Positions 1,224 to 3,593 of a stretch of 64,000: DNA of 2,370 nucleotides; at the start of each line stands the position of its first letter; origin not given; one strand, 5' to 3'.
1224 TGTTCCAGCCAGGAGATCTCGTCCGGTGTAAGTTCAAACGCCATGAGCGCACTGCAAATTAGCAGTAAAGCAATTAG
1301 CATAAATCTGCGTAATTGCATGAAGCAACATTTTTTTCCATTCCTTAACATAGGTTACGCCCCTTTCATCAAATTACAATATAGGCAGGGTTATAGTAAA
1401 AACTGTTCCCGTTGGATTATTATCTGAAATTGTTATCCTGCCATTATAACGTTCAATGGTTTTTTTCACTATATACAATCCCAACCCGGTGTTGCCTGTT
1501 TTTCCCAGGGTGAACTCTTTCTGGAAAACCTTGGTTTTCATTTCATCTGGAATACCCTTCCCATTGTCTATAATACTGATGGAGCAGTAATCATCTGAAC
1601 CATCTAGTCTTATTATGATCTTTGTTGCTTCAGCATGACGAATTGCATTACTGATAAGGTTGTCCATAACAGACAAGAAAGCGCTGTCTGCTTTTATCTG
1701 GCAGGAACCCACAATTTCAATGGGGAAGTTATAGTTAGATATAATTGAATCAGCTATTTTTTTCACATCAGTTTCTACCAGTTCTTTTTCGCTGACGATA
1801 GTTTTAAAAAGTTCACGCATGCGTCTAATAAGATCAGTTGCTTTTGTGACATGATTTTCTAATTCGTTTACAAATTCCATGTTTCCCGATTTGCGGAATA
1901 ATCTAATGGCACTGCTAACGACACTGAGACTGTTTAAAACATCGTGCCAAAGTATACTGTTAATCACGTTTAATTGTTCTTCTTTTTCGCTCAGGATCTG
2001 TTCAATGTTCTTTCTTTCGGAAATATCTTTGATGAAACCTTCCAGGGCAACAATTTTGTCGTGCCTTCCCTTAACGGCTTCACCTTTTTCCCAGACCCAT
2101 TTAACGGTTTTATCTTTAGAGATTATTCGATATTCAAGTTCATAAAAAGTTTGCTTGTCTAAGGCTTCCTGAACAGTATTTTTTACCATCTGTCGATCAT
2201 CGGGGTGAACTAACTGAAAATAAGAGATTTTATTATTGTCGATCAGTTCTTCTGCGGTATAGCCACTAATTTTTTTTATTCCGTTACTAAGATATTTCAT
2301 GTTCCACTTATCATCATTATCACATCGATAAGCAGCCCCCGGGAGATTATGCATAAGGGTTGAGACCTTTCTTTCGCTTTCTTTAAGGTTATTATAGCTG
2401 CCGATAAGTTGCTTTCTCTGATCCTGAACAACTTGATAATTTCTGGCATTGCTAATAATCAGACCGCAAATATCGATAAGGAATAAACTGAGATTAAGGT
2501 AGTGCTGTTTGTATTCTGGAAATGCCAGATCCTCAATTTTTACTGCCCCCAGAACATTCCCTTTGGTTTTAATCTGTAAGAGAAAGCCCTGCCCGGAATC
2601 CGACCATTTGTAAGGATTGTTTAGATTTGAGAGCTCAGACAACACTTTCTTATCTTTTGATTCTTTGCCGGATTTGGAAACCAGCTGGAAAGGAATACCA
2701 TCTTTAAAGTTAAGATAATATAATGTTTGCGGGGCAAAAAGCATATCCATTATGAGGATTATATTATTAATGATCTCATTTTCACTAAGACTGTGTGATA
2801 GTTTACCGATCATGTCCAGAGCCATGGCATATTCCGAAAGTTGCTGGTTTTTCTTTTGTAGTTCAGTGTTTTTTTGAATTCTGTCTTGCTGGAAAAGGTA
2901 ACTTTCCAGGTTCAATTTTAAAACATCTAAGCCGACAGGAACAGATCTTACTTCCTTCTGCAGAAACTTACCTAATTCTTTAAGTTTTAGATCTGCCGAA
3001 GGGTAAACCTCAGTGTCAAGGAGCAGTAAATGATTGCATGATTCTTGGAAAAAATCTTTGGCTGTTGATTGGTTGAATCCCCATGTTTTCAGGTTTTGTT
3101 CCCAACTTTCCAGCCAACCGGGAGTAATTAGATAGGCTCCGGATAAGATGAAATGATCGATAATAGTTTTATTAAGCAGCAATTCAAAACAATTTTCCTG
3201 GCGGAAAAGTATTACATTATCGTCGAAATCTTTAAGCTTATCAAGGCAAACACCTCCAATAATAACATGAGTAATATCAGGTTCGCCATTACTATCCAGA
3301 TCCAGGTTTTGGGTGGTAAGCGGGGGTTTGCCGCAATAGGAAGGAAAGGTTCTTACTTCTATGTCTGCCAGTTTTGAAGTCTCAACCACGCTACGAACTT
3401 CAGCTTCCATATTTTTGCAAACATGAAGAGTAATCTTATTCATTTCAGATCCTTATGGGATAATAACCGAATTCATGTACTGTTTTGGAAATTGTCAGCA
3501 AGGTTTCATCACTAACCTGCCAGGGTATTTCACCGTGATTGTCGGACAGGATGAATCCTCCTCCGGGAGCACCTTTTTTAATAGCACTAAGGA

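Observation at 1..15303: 15-kb single-strand sensory supercluster: ~25 PAS domains in five proteins, one kinase, no receiver or effector domain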

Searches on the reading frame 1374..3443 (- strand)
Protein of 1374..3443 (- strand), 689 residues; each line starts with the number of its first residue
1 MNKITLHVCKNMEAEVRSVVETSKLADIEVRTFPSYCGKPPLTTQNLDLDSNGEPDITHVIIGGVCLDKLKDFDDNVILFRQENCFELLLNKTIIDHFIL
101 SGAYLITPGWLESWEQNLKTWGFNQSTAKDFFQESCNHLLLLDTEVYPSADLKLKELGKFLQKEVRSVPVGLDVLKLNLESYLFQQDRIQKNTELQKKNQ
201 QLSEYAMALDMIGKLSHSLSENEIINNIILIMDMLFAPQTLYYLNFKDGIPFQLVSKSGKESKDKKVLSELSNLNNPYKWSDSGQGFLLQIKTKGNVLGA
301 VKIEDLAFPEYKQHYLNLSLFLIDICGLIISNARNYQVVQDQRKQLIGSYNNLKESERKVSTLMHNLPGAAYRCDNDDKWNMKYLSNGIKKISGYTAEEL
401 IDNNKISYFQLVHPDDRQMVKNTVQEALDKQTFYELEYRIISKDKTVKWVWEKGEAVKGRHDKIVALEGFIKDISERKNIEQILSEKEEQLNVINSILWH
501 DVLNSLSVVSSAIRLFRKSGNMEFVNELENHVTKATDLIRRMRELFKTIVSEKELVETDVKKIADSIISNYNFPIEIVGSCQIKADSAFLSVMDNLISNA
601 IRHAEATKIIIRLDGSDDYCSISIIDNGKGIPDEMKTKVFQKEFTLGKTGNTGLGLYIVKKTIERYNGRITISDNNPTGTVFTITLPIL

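Call 3: search_protein_families(library=pfam, proteins=[window:1374-3443:-], max_evalue=0.01)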
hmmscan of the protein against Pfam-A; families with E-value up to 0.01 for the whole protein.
window:1374-3443:- (689 aa): 8 families
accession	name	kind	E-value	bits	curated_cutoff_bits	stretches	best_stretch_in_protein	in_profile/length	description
PF02518.31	HATPase_c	-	1.7e-24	86.9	26.4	1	590-687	7-108/111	Histidine kinase-, DNA gyrase B-, and HSP90-like ATPase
PF08447.18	PAS_3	-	4.6e-21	75.3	25.6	1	384-470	3-88/89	PAS fold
PF07796.16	DUF1638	-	3.6e-11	43.6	27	1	64-176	36-158/161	Protein of unknown function (DUF1638)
PF14501.12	HATPase_c_5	-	1.7e-06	28.3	22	1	588-677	5-93/102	GHKL domain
PF13581.12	HATPase_c_2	-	3.1e-06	27.7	27.4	1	596-685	39-126/127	Histidine kinase-like ATPase domain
PF13426.13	PAS_9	-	4e-05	24.3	27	1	376-476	8-103/103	PAS domain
PF13589.12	HATPase_c_3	-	0.0044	17.5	25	0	592-635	6-49/137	Histidine kinase-, DNA gyrase B-, and HSP90-like ATPase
PF14598.12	PAS_11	-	0.0047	17.3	25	0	405-450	34-79/109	PAS domain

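Call 6: find_encoding_contigs(protein=window:1374-3443:-, flank=10000, max_places=6)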
Protein window:1374-3443:- (689 aa): no gene with exactly this product is on record in the collection.

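Call 7: find_homologous_proteins(query=window:1374-3443:-)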
Query window:1374-3443:- (689 aa): 341 proteins with E <= 0.001 among 8000 candidates; the best 120 are listed.
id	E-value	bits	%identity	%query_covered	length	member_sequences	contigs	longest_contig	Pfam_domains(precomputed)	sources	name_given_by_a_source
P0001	5.7e-87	311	33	77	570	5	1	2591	PF08447.19,PF13426.14,PF08448.17,PF00989.32,PF07796.17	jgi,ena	-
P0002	8.9e-78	281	31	53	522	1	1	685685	PF08447.19,PF13426.14,PF08448.17,PF02518.32,PF00512.32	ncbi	-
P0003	5.4e-77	278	26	52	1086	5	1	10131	PF08447.19,PF13426.14,PF08448.17,PF02518.32,PF00512.32,PF00989.32,PF00072.31,PF01627.29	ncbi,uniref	ncbi:PAS domain-containing protein, partial [Pontibacterium sp.]|uniref:PAS domain-containing protei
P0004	7.5e-76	274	26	49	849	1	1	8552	PF08447.19,PF13426.14,PF13581.13,PF08448.17,PF02518.32,PF00512.32,PF00989.32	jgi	jgi:PAS domain S-box-containing protein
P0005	1.1e-75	274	41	18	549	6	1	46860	PF08447.19,PF13426.14,PF08448.17,PF00989.32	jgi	jgi:PAS domain S-box-containing protein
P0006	8.1e-61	225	48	20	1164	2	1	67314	PF08447.19,PF13426.14,PF13188.14,PF08448.17,PF02518.32,PF00989.32,PF07536.21,PF07568.19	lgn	-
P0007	2.1e-60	223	48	20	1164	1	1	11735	PF08447.19,PF13426.14,PF13188.14,PF13581.13,PF08448.17,PF02518.32,PF00989.32,PF07536.21,PF07568.19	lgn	-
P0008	4.7e-58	215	51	20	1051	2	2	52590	PF08447.19,PF13426.14,PF13185.13,PF01590.33,PF08448.17,PF02518.32,PF00512.32,PF00989.32,PF00072.31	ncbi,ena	-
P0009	2.6e-56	210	49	20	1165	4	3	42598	PF08447.19,PF13426.14,PF13188.14,PF08448.17,PF02518.32,PF00989.32,PF07536.21,PF07568.19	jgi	-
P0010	7.9e-56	208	46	19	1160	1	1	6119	PF08447.19,PF13426.14,PF13188.14,PF08448.17,PF02518.32,PF00989.32,PF07536.21,PF07568.19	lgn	-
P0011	9.9e-56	208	29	56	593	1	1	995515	PF02518.32,PF00512.32,PF07796.17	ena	-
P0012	1.1e-55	208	47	20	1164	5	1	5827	PF08447.19,PF13426.14,PF13188.14,PF08448.17,PF02518.32,PF00989.32,PF07536.21,PF07568.19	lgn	-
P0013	1.1e-53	201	43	21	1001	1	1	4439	PF08447.19,PF13426.14,PF13188.14,PF08448.17,PF00989.32,PF06580.20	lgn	-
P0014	5.4e-53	199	47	20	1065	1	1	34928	PF08447.19,PF13426.14,PF13185.13,PF01590.33,PF08448.17,PF02518.32,PF00512.32,PF00989.32,PF00072.31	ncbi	-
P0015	7.8e-51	192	40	27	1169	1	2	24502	PF08447.19,PF13426.14,PF13188.14,PF08448.17,PF02518.32,PF00989.32,PF07536.21,PF07568.19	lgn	-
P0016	1.3e-50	191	33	49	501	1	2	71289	PF00990.27,PF07796.17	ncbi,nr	ncbi:MAG: diguanylate cyclase [Nitrospirae bacterium]|nr:diguanylate cyclase [Nitrospirota bacterium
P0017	1.4e-49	187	25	99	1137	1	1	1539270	PF08447.19,PF13426.14,PF02518.32,PF00512.32,PF23198.2,PF07796.17,PF00072.31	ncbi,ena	-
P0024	7.7e-46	175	30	50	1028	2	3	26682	PF02518.32,PF00512.32,PF07796.17,PF00072.31,PF01627.29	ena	-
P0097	2.0e-30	124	28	40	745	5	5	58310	PF02518.32,PF00512.32,PF07796.17,PF00072.31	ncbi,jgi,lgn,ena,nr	ncbi:MAG: ATP-binding protein [Candidatus Cloacimonadales bacterium]|jgi:signal transduction histidi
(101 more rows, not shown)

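Call 65: find_encoding_contigs(protein=P0097, flank=6000, max_places=3)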
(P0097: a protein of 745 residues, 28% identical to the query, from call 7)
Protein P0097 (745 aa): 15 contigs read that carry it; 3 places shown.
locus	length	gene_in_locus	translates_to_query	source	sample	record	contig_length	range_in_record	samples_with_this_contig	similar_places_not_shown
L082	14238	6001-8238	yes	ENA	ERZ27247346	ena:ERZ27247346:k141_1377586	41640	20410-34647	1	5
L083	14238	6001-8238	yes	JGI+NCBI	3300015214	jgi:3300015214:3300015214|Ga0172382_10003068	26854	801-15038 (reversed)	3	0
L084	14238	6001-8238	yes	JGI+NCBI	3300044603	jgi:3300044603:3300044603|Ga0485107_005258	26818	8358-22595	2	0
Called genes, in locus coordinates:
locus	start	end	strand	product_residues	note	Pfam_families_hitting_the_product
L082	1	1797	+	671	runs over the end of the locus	PF04371:PAD_porph, PF18962:Por_Secre_tail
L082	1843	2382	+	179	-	-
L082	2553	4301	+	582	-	PF13623:SurA_N_2, PF13624:SurA_N_3, PF13145:Rotamase_2, PF00639:Rotamase, PF13616:Rotamase_3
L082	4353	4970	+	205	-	PF02607:B12-binding_2, PF02310:B12-binding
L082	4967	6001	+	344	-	PF01208:URO-D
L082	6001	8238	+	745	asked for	PF07796:DUF1638, PF00512:HisKA, PF02518:HATPase_c, PF00072:Response_reg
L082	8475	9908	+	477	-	PF13181:TPR_8 (faint), PF00515:TPR_1 (faint), PF07719:TPR_2 (faint), PF13424:TPR_12 (weak), PF17874:TPR_MalT (weak)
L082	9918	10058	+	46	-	-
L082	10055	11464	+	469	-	PF07719:TPR_2 (faint), PF13181:TPR_8 (faint), PF13374:TPR_10 (faint), PF13424:TPR_12, PF17874:TPR_MalT (weak)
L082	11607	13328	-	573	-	PF01343:Peptidase_S49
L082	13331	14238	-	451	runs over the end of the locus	PF00072:Response_reg, PF00158:Sigma54_activat, PF14532:Sigma54_activ_2, PF25601:AAA_lid_14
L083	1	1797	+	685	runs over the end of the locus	PF04371:PAD_porph, PF18962:Por_Secre_tail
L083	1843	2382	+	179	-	-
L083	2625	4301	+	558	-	PF13623:SurA_N_2, PF13624:SurA_N_3, PF00639:Rotamase, PF13145:Rotamase_2, PF13616:Rotamase_3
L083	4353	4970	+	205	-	PF02607:B12-binding_2, PF02310:B12-binding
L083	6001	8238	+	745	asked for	PF07796:DUF1638, PF00512:HisKA, PF02518:HATPase_c, PF00072:Response_reg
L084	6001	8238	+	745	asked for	PF07796:DUF1638, PF00512:HisKA, PF02518:HATPase_c, PF00072:Response_reg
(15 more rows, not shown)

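Call 66: find_encoding_contigs(protein=P0011, flank=6000, max_places=2)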
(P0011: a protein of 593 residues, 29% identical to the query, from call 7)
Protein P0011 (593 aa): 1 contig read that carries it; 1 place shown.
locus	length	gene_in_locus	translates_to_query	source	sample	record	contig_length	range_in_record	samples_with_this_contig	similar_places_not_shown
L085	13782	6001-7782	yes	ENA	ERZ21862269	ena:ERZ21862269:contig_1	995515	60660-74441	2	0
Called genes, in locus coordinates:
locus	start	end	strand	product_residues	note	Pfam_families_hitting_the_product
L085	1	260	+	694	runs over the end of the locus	-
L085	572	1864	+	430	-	PF00191:Annexin (weak)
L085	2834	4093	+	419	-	PF00817:IMS, PF21999:IMS_HHH_1 (weak), PF11799:IMS_C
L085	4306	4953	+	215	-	PF02607:B12-binding_2, PF02310:B12-binding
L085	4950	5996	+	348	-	PF01208:URO-D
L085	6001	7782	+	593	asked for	PF07796:DUF1638 (weak), PF00512:HisKA, PF02518:HATPase_c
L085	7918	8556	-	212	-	PF24521:Ank_KRIT1, PF12796:Ank_2, PF13637:Ank_4 (weak), PF13857:Ank_5, PF13637:Ank_4, PF13857:Ank_5, PF00023:Ank, PF12796:Ank_2, +3 more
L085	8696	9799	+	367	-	-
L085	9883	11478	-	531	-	PF05887:Trypan_PARP (faint), PF13620:CarboxypepD_reg (weak), PF13715:CarbopepD_reg_2 (faint), PF01436:NHL (faint), PF13620:CarboxypepD_reg (weak)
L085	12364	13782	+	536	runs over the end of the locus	PF01832:Glucosaminidase (weak)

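Call 78: search_protein_families(library=ncbifam, proteins=[window:1374-3443:-], max_evalue=0.01)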
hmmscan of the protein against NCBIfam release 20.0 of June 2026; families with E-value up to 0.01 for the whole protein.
window:1374-3443:- (689 aa): 84 families (the best 25 are shown)
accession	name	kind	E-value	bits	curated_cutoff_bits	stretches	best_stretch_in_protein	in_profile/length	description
NF041777.1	sens_FixL_Rhizob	equivalog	7.2e-25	87.6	850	2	385-495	21-129/485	sensor protein FixL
NF047874.1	MASE3_PAS_HK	subfamily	1.1e-22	80.7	560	2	592-688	523-625/655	MASE3 domain-containing sensor histidine kinase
NF008468.0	PRK11360.1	equivalog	4.4e-20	71.6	646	1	382-688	290-608/616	two-component system sensor histidine kinase AtoS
NF046044.1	PnpS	equivalog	1.2e-18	67.3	400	1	571-687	267-390/390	two-component system histidine kinase PnpS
NF008312.0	PRK11100.1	equivalog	1.5e-17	63.6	356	1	542-687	331-473/477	two-component system sensor histidine kinase CreC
NF033092.0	HK_WalK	equivalog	3.2e-17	62.3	725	1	542-688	449-594/594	cell wall metabolism sensor histidine kinase WalK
TIGR02966.1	phoR_proteo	equivalog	4.1e-17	62.2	334.2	1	571-685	211-332/333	phosphate regulon sensor histidine kinase PhoR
NF053867.1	SprKinKinDBac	equivalog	5.5e-17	61.4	775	1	589-688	398-497/500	sporulation kinase KinD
NF052573.1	HisKinEspAMyxo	equivalog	2.1e-16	59.1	1400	2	407-488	176-257/755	serine histidine kinase EspA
NF041880.1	EPS_EpsF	equivalog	5.1e-16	58.2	900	1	354-687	140-492/492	response regulator EpsF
NF041832.1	near_NosP_CTERM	subfamily_domain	5.7e-16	58.6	400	1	580-688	111-225/370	NahK/ErcS family hybrid sensor histidine kinase/response regulator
TIGR02916.1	PEP_his_kin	equivalog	8.3e-16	57.7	300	1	489-687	473-679/679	XrtA/PEP-CTERM system histidine kinase PrsK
NF033091.0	HK_VanS_ACDEFG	equivalog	2.8e-15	56.2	400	1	575-687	175-293/293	vancomycin resistance histidine kinase VanS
TIGR01386.1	cztS_silS_copS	subfamily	3e-15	56.1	292.55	1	570-687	334-457/457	heavy metal sensor histidine kinase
NF008298.1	PRK11086.1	subfamily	3.4e-15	55.5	520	1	588-688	423-525/529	DcuS/MalK family sensor histidine kinase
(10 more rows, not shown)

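Call 81: predict_structure(alignment_id=A7)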
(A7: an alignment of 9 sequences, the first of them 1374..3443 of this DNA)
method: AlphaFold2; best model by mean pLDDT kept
length: 689 residues; sequences in the alignment: 9
mean_pLDDT: 77.0   pTM: 0.41
mean pLDDT of the five models: 77.0, 74.2, 73.8, 70.3, 69.7
residues with pLDDT >= 90: 84; 70-90: 392; 50-70: 209; < 50: 4
segments of 3 or more residues with pLDDT < 50: 550-552
pLDDT, mean of each block of 10 residues (from residue 1): 76 88 79 67 70 68 63 69 81 89 90 87 88 92 91 94 93 84 65 64 65 71 87 87 89 84 88 89 88 87 87 84 83 80 70 66 63 72 66 72 65 87 83 87 86 84 80 80 70 65 63 62 69 67 55 61 76 77 73 78 67 78 79 78 62 70 82 71 80
secondary structure, 60 per line:
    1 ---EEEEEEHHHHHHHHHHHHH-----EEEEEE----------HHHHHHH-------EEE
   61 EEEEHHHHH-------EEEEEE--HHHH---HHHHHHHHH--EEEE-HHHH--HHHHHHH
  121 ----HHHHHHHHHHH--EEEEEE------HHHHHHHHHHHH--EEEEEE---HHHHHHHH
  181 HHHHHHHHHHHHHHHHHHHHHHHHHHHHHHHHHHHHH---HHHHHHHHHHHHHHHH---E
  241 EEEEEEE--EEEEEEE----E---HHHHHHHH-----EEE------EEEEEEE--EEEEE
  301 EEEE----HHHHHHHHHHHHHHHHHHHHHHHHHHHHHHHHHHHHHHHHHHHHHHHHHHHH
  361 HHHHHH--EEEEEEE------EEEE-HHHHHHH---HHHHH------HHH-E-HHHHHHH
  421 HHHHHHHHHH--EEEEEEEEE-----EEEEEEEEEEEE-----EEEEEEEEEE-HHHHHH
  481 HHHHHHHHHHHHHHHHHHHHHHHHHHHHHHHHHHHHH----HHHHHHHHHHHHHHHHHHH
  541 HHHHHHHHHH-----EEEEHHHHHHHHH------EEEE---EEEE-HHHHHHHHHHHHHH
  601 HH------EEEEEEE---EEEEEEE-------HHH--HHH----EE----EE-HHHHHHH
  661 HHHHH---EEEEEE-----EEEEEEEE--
elements in order: E4-9 H10-22 E28-33 H44-50 E58-64 H65-69 E77-82 H85-88 H92-100 E103-106 H108-111 H114-120 H125-135 E138-143 H150-161 E164-169 H173-217 H221-236 E240-247 E250-256 H265-272 E278-280 E287-293 E296-304 H309-366 E369-375 E382-385 H387-393 H397-401 H414-430 E433-441 E447-458 E464-473 H475-517 H522-550 E556-559 H560-568 E575-578 E582-585 H587-602 E609-615 E619-625 H654-665 E669-674 E680-687

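Call 83: fold_search(model_id=the predicted structure, library=pdb)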
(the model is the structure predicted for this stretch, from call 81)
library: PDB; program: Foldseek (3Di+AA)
matches with E <= 10: 1667; with E <= 0.001: 852
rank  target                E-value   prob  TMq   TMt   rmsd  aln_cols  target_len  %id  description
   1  9a5d_A                1.9e-24  1.00  0.23  0.26  57.9       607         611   16  Integrative model of WALK-YYCH by crosslinking MS and deep learning (released 2024-09-18)
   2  8a7h_A                8.0e-21  1.00  0.18  0.34  16.7       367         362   19  Crystal structure of a chimeric LOV-Histidine kinase SB2F1-I66R mutant (light state; asymmetrical variant, trigonal fo (released 2024-01-10)
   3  8a7f_B                2.0e-20  1.00  0.18  0.32  17.2       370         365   19  Crystal structure of a chimeric LOV-Histidine kinase SB2F1-I66R mutant (asymmetrical variant, trigonal form with long  (released 2024-01-10)
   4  4gcz_A                4.2e-20  1.00  0.19  0.34  19.2       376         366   20  Structure of a blue-light photoreceptor (released 2013-06-19)
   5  8a7f_A                5.2e-20  1.00  0.18  0.33  17.0       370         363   19  Crystal structure of a chimeric LOV-Histidine kinase SB2F1-I66R mutant (asymmetrical variant, trigonal form with long  (released 2024-01-10)
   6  8a6x_B                9.0e-20  1.00  0.19  0.34  17.1       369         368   19  Crystal structure of a chimeric LOV-Histidine kinase SB2F1 (asymmetrical variant, trigonal form with long c axis) (released 2024-01-10)
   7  8a52_A                1.1e-19  1.00  0.19  0.34  16.6       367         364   18  Crystal structure of a chimeric LOV-Histidine kinase SB2F1 (asymmetrical variant, trigonal form with long c-axis) (released 2023-12-27)
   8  8a3u                  2.1e-19  1.00  0.18  0.32  17.2       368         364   17  Crystal structure of a chimeric LOV-Histidine kinase SB2F1 (symmetrical variant, trigonal form with short c-axis) (released 2023-12-20)
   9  4gcz_B                9.2e-18  1.00  0.20  0.33  19.1       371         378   20  Structure of a blue-light photoreceptor (released 2013-06-19)
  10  9eut_A                3.1e-17  1.00  0.21  0.20  35.9       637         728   13  Cryo-EM structure of the full-length Pseudomonas aeruginosa bacteriophytochrome in its Pr state (released 2024-09-04)
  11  4i5s_B                6.3e-17  1.00  0.23  0.39  27.5       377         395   18  Structure and function of sensor histidine kinase (released 2013-03-27)
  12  6ph4_B                5.7e-16  1.00  0.18  0.25  39.7       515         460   14  Full length LOV-PAS-HK construct from the LOV-HK sensory protein from Brucella abortus (light-adapted, construct 15-48 (released 2020-12-30)
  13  8isi_A                6.0e-16  1.00  0.19  0.16  36.7       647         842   12  Photochromobilin-free form of Arabidopsis thaliana phytochrome A - apo-AtphyA (released 2023-08-09)
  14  8isj_A                1.0e-15  1.00  0.19  0.15  36.8       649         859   12  Pr conformer of Arabidopsis thaliana phytochrome A - AtphyA-Pr (released 2023-08-09)
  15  8isi_B                2.8e-15  1.00  0.18  0.15  33.6       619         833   12  Photochromobilin-free form of Arabidopsis thaliana phytochrome A - apo-AtphyA (released 2023-08-09)
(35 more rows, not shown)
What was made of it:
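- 1374..3443 (-): 689-aa histidine kinase. Domain order: DUF1638 module (about 1-190, with three invariant Cys), long helix, GAF-like domain, PAS (357-476), DHp with WHDVLN, and the CA domain. AlphaFold model at pLDDT 77, and Foldseek hits to PAS-kinase structures (calls 81, 83).
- On Histidine kinase (689-aa protein): The model has a DHp hairpin and a CA domain, and it matches PAS-kinase structures (calls 81, 83).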

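Call 96: find_encoding_contigs(protein=P0016, flank=4000, max_places=1)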
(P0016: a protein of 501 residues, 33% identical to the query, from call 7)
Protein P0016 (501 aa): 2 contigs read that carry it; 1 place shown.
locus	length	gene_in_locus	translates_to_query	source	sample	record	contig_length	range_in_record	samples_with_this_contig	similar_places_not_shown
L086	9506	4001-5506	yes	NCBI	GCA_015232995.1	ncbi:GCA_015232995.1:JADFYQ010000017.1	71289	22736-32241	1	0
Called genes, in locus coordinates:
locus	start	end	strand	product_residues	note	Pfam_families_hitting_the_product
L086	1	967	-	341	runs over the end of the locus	PF13578:Methyltransf_24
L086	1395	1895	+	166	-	PF01475:FUR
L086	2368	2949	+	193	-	PF02607:B12-binding_2, PF02310:B12-binding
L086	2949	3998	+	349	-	PF01208:URO-D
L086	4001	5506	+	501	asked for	PF07796:DUF1638 (weak), PF00990:GGDEF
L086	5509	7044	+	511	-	PF00989:PAS, PF13188:PAS_8 (weak), PF13426:PAS_9, PF24820:Diguanyl_cycl_sensor (weak), PF07536:HWE_HK (weak), PF07568:HisKA_2, PF02518:HATPase_c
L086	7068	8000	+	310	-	PF00072:Response_reg, PF01590:GAF, PF13185:GAF_2, PF13492:GAF_3 (weak)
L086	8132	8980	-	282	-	-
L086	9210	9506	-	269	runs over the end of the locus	PF00072:Response_reg, PF13426:PAS_9 (weak)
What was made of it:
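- Closest known: Corrinoid methyltransferase systems. Different: Here DUF1638 is fused to a kinase, and in relatives to a GGDEF domain (calls 7, 96).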

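Call 97: find_encoding_contigs(protein=P0017, flank=4000, max_places=1)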
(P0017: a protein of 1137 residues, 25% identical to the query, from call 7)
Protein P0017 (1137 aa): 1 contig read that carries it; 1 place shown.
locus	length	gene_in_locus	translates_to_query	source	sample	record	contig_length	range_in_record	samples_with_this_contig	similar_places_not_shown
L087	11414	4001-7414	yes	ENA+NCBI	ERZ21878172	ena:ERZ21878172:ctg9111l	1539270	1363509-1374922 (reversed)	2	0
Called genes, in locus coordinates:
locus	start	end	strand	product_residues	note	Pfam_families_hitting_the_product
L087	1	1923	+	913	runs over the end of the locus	PF13287:Fn3_assoc, PF13290:CHB_HEX_C_1, PF13860:FlgD_ig, PF18962:Por_Secre_tail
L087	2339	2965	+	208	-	PF02607:B12-binding_2, PF02310:B12-binding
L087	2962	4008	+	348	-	PF01208:URO-D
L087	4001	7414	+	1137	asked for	PF07796:DUF1638, PF08447:PAS_3 (weak), PF13426:PAS_9, PF00512:HisKA, PF02518:HATPase_c, PF00072:Response_reg, PF23198:PDE8A_N (faint), PF00072:Response_reg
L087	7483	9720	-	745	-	PF00801:PKD, PF18911:PKD_4, PF13860:FlgD_ig, PF18962:Por_Secre_tail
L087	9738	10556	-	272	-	PF02567:PhzC-PhzF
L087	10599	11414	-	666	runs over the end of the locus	PF18962:Por_Secre_tail, PF13860:FlgD_ig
